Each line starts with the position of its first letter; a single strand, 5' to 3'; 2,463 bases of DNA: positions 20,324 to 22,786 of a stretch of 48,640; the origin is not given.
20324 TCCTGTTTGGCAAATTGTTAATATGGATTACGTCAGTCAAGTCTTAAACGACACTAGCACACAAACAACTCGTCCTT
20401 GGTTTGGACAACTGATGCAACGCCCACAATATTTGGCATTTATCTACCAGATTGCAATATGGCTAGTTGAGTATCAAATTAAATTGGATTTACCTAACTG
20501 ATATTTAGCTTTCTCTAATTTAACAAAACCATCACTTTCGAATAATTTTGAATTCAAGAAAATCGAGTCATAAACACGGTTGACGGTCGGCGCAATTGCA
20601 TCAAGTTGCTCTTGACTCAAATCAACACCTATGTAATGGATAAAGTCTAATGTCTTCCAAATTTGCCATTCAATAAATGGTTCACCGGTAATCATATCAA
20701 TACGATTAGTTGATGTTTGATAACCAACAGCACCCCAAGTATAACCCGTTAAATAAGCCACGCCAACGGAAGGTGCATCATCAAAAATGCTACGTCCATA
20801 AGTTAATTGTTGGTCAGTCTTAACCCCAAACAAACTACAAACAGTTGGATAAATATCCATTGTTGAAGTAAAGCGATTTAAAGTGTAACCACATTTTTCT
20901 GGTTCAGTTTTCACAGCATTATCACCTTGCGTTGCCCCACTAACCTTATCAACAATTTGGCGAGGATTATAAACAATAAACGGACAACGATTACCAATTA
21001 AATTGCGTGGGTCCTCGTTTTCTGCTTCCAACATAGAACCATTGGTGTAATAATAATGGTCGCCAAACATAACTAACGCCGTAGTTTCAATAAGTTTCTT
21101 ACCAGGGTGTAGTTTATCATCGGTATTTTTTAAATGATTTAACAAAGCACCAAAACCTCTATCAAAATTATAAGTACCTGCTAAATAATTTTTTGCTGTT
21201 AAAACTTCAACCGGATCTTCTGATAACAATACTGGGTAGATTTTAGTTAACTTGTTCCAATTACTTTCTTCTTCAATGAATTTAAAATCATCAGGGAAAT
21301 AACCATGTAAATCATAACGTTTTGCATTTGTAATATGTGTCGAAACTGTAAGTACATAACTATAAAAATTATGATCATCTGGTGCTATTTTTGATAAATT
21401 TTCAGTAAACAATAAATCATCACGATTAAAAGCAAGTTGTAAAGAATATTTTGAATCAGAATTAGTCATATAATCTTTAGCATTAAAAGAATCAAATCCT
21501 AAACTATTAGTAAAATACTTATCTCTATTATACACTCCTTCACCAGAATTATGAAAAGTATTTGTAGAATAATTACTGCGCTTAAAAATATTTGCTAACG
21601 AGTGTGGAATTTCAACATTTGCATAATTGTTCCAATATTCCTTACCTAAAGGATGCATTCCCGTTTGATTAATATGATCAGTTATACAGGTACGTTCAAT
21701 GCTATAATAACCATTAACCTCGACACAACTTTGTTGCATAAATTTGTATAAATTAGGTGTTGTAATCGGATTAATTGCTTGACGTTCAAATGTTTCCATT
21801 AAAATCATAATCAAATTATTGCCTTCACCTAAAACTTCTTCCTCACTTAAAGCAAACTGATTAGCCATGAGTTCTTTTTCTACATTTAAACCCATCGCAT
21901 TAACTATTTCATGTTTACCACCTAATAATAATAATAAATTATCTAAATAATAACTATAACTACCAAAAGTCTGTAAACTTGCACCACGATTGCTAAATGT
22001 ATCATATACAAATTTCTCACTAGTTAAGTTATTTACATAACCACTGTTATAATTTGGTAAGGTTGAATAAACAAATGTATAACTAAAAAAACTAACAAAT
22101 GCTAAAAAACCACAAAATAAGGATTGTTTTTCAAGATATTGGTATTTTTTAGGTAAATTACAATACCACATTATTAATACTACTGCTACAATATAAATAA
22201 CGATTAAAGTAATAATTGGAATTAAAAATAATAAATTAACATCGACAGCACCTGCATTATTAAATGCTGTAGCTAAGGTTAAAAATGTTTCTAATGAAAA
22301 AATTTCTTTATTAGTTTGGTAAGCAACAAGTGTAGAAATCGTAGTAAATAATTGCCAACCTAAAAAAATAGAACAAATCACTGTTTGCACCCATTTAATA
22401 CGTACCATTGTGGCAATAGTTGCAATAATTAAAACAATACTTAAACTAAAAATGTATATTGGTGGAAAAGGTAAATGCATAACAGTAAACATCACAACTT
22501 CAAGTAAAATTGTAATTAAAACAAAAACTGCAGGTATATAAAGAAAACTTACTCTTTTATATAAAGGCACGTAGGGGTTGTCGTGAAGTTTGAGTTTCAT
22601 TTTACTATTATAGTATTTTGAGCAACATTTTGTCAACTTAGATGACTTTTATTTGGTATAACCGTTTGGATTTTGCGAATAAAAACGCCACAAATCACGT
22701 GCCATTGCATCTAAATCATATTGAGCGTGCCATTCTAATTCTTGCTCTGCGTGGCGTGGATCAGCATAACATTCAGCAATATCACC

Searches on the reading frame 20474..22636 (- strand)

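Call 81: search_protein_families(library=pfam, proteins=[window:20474-22636:-], max_evalue=0.00001)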
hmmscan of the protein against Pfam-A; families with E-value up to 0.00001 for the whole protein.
window:20474-22636:- (720 aa): 1 family
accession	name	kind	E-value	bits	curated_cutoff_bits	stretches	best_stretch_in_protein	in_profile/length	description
PF00884.28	Sulfatase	-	6.5e-19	68.8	25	1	274-605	2-301/301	Sulfatase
